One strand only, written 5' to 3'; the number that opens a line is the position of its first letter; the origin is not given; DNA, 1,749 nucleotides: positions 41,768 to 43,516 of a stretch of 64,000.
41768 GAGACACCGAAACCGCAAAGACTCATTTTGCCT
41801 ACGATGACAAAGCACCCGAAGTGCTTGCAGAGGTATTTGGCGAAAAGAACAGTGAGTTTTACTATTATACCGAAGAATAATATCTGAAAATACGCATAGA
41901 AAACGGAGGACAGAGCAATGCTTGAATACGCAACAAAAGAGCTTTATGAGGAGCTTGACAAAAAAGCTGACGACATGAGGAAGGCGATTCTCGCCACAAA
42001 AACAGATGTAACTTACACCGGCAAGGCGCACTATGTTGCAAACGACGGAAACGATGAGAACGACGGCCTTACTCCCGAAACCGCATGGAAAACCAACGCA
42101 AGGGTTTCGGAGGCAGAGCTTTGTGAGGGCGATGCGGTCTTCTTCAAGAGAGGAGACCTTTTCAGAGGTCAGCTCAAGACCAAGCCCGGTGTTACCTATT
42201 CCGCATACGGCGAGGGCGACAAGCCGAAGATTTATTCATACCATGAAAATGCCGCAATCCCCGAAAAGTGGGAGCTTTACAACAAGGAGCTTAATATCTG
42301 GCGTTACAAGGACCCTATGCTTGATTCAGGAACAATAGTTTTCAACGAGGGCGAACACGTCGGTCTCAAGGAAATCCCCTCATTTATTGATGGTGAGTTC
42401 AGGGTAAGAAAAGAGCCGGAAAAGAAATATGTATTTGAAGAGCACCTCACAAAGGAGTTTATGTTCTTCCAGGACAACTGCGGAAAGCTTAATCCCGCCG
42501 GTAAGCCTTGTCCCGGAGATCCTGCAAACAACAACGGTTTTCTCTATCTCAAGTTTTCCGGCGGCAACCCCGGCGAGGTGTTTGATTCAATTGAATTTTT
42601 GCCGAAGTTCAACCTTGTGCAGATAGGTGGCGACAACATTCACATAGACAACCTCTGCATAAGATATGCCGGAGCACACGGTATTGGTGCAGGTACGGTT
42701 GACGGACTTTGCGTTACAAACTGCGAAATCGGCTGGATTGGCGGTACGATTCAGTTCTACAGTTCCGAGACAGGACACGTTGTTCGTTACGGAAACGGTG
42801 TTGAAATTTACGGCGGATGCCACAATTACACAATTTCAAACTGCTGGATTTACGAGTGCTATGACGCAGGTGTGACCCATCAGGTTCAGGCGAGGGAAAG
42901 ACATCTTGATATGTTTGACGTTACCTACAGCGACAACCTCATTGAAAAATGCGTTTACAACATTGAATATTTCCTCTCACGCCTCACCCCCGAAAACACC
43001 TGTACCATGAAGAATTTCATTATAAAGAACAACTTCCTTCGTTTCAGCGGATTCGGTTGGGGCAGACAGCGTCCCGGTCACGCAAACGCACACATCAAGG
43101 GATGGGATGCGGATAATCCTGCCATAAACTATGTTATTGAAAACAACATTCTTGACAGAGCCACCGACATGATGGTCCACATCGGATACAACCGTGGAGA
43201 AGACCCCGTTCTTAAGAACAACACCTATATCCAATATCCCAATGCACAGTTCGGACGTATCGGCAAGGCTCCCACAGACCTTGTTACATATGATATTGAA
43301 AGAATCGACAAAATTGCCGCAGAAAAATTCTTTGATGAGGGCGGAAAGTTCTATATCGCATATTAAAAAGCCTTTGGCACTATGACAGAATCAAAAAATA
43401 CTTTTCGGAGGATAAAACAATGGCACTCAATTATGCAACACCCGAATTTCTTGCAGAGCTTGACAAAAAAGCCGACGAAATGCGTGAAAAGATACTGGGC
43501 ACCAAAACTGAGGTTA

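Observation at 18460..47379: Seven paralogues of one uncharacterised right-handed beta-helix module, in two loci and three cellular addresses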

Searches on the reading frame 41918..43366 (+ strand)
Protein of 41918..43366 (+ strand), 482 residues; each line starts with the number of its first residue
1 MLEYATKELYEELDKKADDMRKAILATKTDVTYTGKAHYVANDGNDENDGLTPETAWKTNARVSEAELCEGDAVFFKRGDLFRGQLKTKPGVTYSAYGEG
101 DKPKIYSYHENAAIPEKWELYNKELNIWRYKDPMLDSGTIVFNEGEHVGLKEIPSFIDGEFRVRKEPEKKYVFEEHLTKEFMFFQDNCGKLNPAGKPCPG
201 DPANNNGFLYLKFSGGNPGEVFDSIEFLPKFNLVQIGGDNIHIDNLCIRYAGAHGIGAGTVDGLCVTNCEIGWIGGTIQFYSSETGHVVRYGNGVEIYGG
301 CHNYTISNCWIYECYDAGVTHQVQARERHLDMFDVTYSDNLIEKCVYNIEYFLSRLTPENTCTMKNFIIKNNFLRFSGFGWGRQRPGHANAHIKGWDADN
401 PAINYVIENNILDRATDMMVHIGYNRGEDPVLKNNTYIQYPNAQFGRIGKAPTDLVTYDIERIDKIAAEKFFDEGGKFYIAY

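Call 3: search_protein_families(library=pfam, proteins=[window:41918-43366:+], max_evalue=0.01)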
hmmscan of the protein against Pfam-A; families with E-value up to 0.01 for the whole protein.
window:41918-43366:+ (482 aa): 1 family
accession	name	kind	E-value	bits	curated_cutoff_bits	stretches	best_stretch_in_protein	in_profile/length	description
PF13229.12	Beta_helix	-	0.00048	20.2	25.9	1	236-373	5-138/158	Right handed beta helix region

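Call 8: search_protein_families(library=ncbifam, proteins=[window:41918-43366:+], max_evalue=0.1)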
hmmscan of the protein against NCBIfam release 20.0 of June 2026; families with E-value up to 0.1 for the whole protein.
window:41918-43366:+ (482 aa): 1 family
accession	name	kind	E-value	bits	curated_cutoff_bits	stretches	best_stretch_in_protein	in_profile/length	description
NF047897.1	LctobiosidLnbX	equivalog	0.0024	15.8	2500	1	27-86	34-97/1498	lacto-N-biosidase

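Call 22: find_related_loci(query=A2, collection=genome_contigs, flank=10000)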
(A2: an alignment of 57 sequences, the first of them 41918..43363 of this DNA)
Query A2 (482 aa) in genome_contigs; peptide patterns used: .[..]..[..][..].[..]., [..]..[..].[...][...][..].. (x = any residue, [..] = any of these).
577 stretches matched a pattern (row limit reached: there are more); 528 encode a relative of the query (tblastn E <= 1e-3); the best 80 are kept; 78 distinct loci.
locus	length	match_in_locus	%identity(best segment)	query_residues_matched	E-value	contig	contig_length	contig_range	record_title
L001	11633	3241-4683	73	1-482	0e+0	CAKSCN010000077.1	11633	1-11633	MAG: uncultured Eubacteriales bacterium isolate REFINED_METABAT215_TOP10_CONTIGS_1500_ASSEMBLY_K77_MERGED__Hadza_MoBio_h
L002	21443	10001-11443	72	1-482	0e+0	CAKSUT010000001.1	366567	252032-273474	MAG: uncultured Eubacteriales bacterium isolate REFINED_METABAT215_TOP10_CONTIGS_1500_ASSEMBLY_K77_MERGED__Hadza_PheChl_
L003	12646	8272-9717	63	1-482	0e+0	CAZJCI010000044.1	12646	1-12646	MAG TPA_asm: uncultured Oscillospiraceae bacterium isolate SRP225648_co1_971 genome assembly, contig: NODE_12633_length_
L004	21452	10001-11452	53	2-481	3e-162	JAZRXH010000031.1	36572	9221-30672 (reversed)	MAG: Eubacteriales bacterium isolate T1900044951_TA20190004.MAGScoT_cleanbin_000010 SGB_3658_k141_2443031, whole genome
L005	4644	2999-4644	50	1-452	2e-147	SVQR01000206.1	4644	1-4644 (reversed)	MAG: Oscillospiraceae bacterium isolate SIG622 NODE_78759_length_4644_cov_1.132832, whole genome shotgun sequence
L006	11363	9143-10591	47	2-481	3e-140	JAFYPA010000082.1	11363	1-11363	MAG: Clostridia bacterium isolate RGIG7291 Water_buffalos_Cecum-4__c544406, whole genome shotgun sequence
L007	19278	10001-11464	49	6-481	2e-139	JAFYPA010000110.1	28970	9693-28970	MAG: Clostridia bacterium isolate RGIG7291 Water_buffalos_Cecum-4__c773589, whole genome shotgun sequence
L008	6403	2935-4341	47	2-473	1e-134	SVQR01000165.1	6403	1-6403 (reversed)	MAG: Oscillospiraceae bacterium isolate SIG622 NODE_50952_length_6403_cov_1.259082, whole genome shotgun sequence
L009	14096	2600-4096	45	1-479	4e-132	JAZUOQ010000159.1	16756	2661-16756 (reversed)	MAG: Eubacteriales bacterium isolate T1900044872_TS20190338.MAGScoT_cleanbin_000013 SGB_3170_k141_561633, whole genome s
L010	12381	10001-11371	47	5-458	5e-132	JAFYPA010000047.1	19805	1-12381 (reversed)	MAG: Clostridia bacterium isolate RGIG7291 Water_buffalos_Cecum-4__c296427, whole genome shotgun sequence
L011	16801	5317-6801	45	5-480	5e-132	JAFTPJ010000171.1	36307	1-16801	MAG: Clostridia bacterium isolate RGIG4028 Roe_deer_Cecum-5__c608628, whole genome shotgun sequence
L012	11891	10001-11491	44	2-479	2e-131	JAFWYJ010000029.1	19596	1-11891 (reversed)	MAG: Clostridia bacterium isolate RGIG6183 Sheep_Rectum-1__c326678, whole genome shotgun sequence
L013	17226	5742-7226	45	5-480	1e-130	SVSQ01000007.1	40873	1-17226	MAG: Oscillospiraceae bacterium isolate SIG673 NODE_21182_length_40873_cov_1.864527, whole genome shotgun sequence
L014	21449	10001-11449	46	4-471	8e-131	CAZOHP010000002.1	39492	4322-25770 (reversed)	MAG TPA_asm: uncultured Lachnospiraceae bacterium isolate SRP225648_co1_247 genome assembly, contig: NODE_1909_length_39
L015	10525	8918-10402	45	5-479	2e-130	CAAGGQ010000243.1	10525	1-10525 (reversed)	MAG TPA_asm: Clostridia bacterium, isolate HGM12691, WGS project CAAGGQ010000000 data, contig: SRS476212_61_k119_543396,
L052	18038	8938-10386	47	6-481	2e-122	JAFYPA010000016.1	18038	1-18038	MAG: Clostridia bacterium isolate RGIG7291 Water_buffalos_Cecum-4__c98908, whole genome shotgun sequence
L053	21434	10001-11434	47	5-479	3e-122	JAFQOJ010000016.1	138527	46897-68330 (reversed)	MAG: Clostridia bacterium isolate RGIG2003 Goat_Colon-1__c240866, whole genome shotgun sequence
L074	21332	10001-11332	47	12-450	1e-120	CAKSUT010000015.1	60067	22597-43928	MAG: uncultured Eubacteriales bacterium isolate REFINED_METABAT215_TOP10_CONTIGS_1500_ASSEMBLY_K77_MERGED__Hadza_PheChl_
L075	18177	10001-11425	48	5-479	2e-129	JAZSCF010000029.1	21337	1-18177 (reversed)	MAG: Acutalibacteraceae bacterium isolate T1900044918_TS20190384.MAGScoT_cleanbin_000008 SGB_3345_k141_1789720, whole ge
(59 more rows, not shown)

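Call 23: predict_structure(alignment_id=A2)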
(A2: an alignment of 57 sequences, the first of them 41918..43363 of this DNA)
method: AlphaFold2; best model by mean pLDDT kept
length: 482 residues; sequences in the alignment: 57
mean_pLDDT: 95.1   pTM: 0.94
mean pLDDT of the five models: 95.1, 93.9, 93.4, 92.9, 92.7
residues with pLDDT >= 90: 427; 70-90: 53; 50-70: 2; < 50: 0
segments of 3 or more residues with pLDDT < 50: none
pLDDT, mean of each block of 10 residues (from residue 1): 85 98 97 97 98 99 98 99 98 98 98 98 98 96 96 94 94 97 91 87 88 98 98 98 99 98 98 96 91 97 98 97 93 98 97 91 96 97 83 96 97 96 94 96 93 91 83 91 87
secondary structure, 60 per line:
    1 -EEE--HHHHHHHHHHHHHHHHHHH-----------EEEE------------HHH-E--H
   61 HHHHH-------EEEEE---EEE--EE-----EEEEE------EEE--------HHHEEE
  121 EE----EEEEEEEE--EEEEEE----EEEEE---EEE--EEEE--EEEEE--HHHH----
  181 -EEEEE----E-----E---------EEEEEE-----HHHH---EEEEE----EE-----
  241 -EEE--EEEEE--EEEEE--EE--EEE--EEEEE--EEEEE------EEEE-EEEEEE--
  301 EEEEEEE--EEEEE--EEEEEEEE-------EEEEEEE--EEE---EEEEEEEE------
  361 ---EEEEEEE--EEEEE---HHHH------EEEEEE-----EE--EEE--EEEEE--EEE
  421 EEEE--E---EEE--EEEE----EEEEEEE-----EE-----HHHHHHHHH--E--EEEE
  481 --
elements in order: E2-4 H7-25 E37-40 H60-65 E73-77 E81-83 E93-97 E104-106 E118-122 E127-134 E137-142 E147-151 E155-157 E160-163 E166-170 H173-176 E182-186 E207-212 H218-221 E225-229 E242-244 E247-251 E254-258 E265-267 E270-274 E277-281 E288-291 E293-298 E301-307 E310-314 E317-324 E332-338 E341-343 E347-354 E364-370 E373-377 H381-384 E391-396 E406-408 E411-415 E418-424 E431-433 E436-439 E444-450 H463-471 E477-480

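Call 25: fold_search(model_id=the predicted structure, library=pdb)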
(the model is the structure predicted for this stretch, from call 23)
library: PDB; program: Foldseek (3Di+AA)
matches with E <= 10: 289; with E <= 0.001: 32
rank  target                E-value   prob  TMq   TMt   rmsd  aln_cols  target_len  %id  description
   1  3vst_A                4.5e-11  1.00  0.44  0.34  12.0       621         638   12  The complex structure of XylC with Tris (released 2013-02-27)
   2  6kqs_A                2.8e-10  1.00  0.37  0.30  12.4       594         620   12  Crystal Structure of GH136 lacto-N-biosidase from Eubacterium ramulus - selenomethionine derivative (released 2020-06-10)
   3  6kqt_A                1.5e-09  1.00  0.34  0.28  13.5       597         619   12  Crystal Structure of GH136 lacto-N-biosidase from Eubacterium ramulus - native protein (released 2020-06-10)
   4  7v6m_A                3.6e-08  1.00  0.34  0.29  12.7       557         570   13  Crystal structure of lacto-N-biosidase TnX from Tynzenella nexilis, lacto-N-biose complex (released 2022-02-09)
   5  5gqc_A                4.1e-08  1.00  0.22  0.19  17.6       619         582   11  Crystal structure of lacto-N-biosidase LnbX from Bifidobacterium longum subsp. longum, ligand-free form (released 2017-04-19)
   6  5mqp_A                2.7e-07  1.00  0.46  0.39   8.1       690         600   10  Glycoside hydrolase BT_1002 (released 2017-04-05)
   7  5mqp_E                4.7e-07  1.00  0.46  0.38   8.3       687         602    9  Glycoside hydrolase BT_1002 (released 2017-04-05)
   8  5gqc_D                4.7e-07  1.00  0.27  0.23  17.0       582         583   12  Crystal structure of lacto-N-biosidase LnbX from Bifidobacterium longum subsp. longum, ligand-free form (released 2017-04-19)
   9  7v6i_A                5.4e-07  1.00  0.23  0.20  16.9       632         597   11  Crystal structure of lacto-N-biosidase BsaX from Bifidobacterium saguini, lacto-N-biose complex (released 2022-02-09)
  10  5mqp_B                8.2e-07  1.00  0.41  0.35  11.3       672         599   10  Glycoside hydrolase BT_1002 (released 2017-04-05)
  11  5mqp_C                1.7e-06  1.00  0.34  0.29  14.7       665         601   10  Glycoside hydrolase BT_1002 (released 2017-04-05)
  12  7w1c_A                1.7e-05  1.00  0.31  0.24  18.6       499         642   10  Crystal structure of Klebsiella pneumoniae K1 capsule-specific polysaccharide lyase in a P1 crystal form (released 2022-05-18)
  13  7w1c_D                5.5e-05  0.80  0.15  0.12  19.9       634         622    8  Crystal structure of Klebsiella pneumoniae K1 capsule-specific polysaccharide lyase in a P1 crystal form (released 2022-05-18)
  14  7w1c_B                6.6e-05  0.99  0.22  0.18  18.2       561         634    9  Crystal structure of Klebsiella pneumoniae K1 capsule-specific polysaccharide lyase in a P1 crystal form (released 2022-05-18)
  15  7w1c_E                9.1e-05  1.00  0.32  0.24  18.4       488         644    8  Crystal structure of Klebsiella pneumoniae K1 capsule-specific polysaccharide lyase in a P1 crystal form (released 2022-05-18)
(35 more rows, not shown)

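Call 26: search_solved_structures(query=A2, max_evalue=10, show_alignments=5)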
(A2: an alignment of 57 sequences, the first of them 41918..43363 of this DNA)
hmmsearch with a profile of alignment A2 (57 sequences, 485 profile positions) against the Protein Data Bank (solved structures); distinct sequences matched with E-value up to 10: 6.
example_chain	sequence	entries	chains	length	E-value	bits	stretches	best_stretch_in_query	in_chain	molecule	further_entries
7v6m_A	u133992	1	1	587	4.3e-17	65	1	31-258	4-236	Fibronectin type III domain-containing protein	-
6kqs_A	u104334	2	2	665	1.4e-14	56.7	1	24-127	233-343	lacto-N-biosidase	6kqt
5gqc_A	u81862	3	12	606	5.8e-13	51.4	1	30-154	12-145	Lacto-N-biosidase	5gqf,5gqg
7v6i_A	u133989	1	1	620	1.4e-12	50.1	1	27-143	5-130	Lacto-N-biosidase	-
24mr_A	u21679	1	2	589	1.1e-11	47.1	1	35-154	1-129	Lacto-N-biosidase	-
5olq_A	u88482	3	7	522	0.012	17.3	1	35-79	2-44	Rhamnogalacturonan lyase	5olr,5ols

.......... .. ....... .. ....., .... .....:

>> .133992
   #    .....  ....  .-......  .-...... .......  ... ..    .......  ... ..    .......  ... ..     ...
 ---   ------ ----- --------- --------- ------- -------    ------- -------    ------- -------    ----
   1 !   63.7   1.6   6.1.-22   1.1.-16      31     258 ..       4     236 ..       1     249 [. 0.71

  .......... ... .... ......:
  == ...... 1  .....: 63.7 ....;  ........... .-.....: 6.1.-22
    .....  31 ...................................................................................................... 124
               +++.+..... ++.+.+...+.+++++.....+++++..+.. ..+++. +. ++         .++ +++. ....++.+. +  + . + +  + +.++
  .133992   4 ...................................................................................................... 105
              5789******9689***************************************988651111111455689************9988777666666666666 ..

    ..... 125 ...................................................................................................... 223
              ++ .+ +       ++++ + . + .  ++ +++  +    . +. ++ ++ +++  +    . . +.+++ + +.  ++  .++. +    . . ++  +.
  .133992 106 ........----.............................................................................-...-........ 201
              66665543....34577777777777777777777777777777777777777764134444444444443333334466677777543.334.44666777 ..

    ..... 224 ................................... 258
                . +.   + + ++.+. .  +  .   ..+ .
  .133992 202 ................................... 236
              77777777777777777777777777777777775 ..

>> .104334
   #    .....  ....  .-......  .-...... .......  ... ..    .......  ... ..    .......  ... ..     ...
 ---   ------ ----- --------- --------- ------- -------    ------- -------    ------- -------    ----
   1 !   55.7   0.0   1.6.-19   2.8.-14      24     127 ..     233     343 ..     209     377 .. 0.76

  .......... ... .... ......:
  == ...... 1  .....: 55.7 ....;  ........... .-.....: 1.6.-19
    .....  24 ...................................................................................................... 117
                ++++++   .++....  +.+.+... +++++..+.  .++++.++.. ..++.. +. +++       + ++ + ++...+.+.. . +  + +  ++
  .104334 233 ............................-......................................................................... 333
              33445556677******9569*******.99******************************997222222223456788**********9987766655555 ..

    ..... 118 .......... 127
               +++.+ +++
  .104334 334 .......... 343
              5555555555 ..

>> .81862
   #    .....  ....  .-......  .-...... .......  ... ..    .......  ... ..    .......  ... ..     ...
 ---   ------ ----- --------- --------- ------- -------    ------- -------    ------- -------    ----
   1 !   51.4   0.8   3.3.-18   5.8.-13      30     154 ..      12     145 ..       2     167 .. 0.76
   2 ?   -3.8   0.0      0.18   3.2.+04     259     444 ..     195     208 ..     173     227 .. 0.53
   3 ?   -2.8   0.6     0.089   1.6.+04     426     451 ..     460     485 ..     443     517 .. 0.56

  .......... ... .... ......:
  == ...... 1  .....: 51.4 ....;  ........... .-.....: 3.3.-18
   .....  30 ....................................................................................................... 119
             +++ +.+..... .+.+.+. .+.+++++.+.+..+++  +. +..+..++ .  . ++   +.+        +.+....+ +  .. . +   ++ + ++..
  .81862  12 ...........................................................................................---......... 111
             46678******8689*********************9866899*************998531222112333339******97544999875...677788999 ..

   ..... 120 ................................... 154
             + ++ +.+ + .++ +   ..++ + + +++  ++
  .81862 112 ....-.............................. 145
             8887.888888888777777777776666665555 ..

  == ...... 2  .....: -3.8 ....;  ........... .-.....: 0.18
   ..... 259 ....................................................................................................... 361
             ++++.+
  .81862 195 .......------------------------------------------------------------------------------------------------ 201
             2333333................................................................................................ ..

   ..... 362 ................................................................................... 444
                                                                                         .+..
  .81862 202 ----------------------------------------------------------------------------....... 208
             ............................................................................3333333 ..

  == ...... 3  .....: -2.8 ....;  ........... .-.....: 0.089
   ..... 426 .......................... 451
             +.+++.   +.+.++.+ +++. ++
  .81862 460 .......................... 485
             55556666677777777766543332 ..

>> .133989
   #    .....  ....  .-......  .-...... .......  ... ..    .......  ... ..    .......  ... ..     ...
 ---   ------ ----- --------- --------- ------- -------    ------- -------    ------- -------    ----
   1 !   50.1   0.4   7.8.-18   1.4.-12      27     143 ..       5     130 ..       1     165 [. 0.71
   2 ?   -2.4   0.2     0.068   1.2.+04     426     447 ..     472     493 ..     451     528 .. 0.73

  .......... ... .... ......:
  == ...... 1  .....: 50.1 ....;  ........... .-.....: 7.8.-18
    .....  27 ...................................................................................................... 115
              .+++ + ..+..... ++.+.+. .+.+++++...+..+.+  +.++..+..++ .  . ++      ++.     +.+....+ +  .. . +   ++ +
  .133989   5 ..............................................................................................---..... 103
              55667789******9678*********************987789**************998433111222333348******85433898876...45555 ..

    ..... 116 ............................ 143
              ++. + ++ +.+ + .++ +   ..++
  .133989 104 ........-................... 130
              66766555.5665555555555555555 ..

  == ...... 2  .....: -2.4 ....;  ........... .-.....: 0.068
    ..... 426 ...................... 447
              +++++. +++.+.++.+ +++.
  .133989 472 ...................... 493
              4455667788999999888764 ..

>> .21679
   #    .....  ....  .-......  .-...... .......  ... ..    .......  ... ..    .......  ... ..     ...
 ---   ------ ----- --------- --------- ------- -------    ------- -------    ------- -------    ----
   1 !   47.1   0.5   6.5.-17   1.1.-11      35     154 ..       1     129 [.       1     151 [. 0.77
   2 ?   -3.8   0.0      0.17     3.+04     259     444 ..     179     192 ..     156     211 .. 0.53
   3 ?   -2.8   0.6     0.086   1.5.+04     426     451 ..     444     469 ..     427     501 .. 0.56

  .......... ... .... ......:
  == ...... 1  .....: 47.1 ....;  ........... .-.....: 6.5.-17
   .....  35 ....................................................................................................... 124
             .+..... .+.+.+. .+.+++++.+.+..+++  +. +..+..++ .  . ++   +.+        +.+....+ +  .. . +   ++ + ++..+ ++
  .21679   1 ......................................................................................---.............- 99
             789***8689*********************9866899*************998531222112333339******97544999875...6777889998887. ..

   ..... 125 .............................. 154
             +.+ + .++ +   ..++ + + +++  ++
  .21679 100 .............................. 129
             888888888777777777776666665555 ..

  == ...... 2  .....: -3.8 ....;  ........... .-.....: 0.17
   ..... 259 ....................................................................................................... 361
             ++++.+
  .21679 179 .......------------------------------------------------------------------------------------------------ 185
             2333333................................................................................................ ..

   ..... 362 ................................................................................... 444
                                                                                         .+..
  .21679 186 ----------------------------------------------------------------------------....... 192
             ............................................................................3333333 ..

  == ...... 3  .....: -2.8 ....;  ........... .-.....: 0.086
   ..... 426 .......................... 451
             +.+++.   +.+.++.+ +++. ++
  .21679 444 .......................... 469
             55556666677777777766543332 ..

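Call 46: search_protein_representatives(alignment_id=A2)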
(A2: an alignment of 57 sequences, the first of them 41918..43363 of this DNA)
Query: 57 sequences, 485 profile positions. Proteins with E-value up to 0.001 (for the whole library): 21315; up to 1e-10: 7708; up to 1e-30: 1794. The best 150 are listed.
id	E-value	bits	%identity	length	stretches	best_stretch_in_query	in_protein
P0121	8.9e-226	766.5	-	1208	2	3-484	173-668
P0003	7.3e-201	684.3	-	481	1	3-483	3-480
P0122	8.4e-199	677.5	-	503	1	3-484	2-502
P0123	3.0e-192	655.9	-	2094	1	7-482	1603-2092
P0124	1.5e-189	647.0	-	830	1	5-484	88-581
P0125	1.9e-187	640.1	-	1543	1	3-484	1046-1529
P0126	1.1e-185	634.2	-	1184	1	5-484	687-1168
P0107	2.2e-185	633.3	-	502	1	6-484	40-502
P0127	8.3e-182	621.5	-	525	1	3-484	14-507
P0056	1.8e-181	620.3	-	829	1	4-456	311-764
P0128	1.3e-180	617.6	-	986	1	4-463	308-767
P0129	3.2e-180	616.2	-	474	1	10-481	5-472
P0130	3.9e-180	615.9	-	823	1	5-483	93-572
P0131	1.0e-179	614.5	-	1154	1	4-483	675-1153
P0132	2.0e-178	610.3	-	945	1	3-484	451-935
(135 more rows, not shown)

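Call 50: search_protein_families(library=pfam, alignment_id=A5, max_evalue=0.0001)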
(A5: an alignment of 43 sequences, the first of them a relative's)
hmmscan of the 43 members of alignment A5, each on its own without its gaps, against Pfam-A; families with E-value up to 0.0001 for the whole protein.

A. member 1, P0123 (2094 aa): 1 family
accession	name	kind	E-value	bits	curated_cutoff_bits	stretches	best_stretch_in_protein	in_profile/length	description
PF00149.33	Metallophos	-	1.4e-05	26.1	21.5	0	656-972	2-191/191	Calcineurin-like phosphoesterase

B. families by the number of members that match (of 43 scanned): 17 families
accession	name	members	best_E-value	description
PF00395.25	SLH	20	1.9e-34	S-layer homology domain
PF13229.12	Beta_helix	8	9.7e-15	Right handed beta helix region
PF21540.3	Choline_bind_4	2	2.1e-12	Choline-binding repeat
PF14606.12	Lipase_GDSL_3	1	8.5e-59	GDSL-like Lipase/Acylhydrolase family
PF14607.12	GxDLY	1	1.6e-41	N-terminus of Esterase_SGNH_hydro-type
PF13306.12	LRR_5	1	2.4e-31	BspA type Leucine rich repeat region (6 copies)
PF13472.12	Lipase_GDSL_2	1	1.1e-16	GDSL-like Lipase/Acylhydrolase family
PF08239.17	SH3_3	1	8.1e-16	Bacterial SH3 domain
PF02368.24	Big_2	1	3.1e-15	Bacterial Ig-like domain (group 2)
PF05342.19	Peptidase_M26_N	1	2.6e-14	M26 IgA1-specific Metallo-endopeptidase N-terminal region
PF00657.28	Lipase_GDSL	1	1.5e-12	GDSL-like Lipase/Acylhydrolase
PF00404.24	Dockerin_1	1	1.2e-09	Dockerin type I domain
PF04886.17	PT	1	6e-08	PT disordered repeat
PF05448.18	AXE1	1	4.6e-06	Acetyl xylan esterase (AXE1)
PF09479.16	Flg_new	1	7.5e-06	Listeria-Bacteroides repeat domain (List_Bact_rpt)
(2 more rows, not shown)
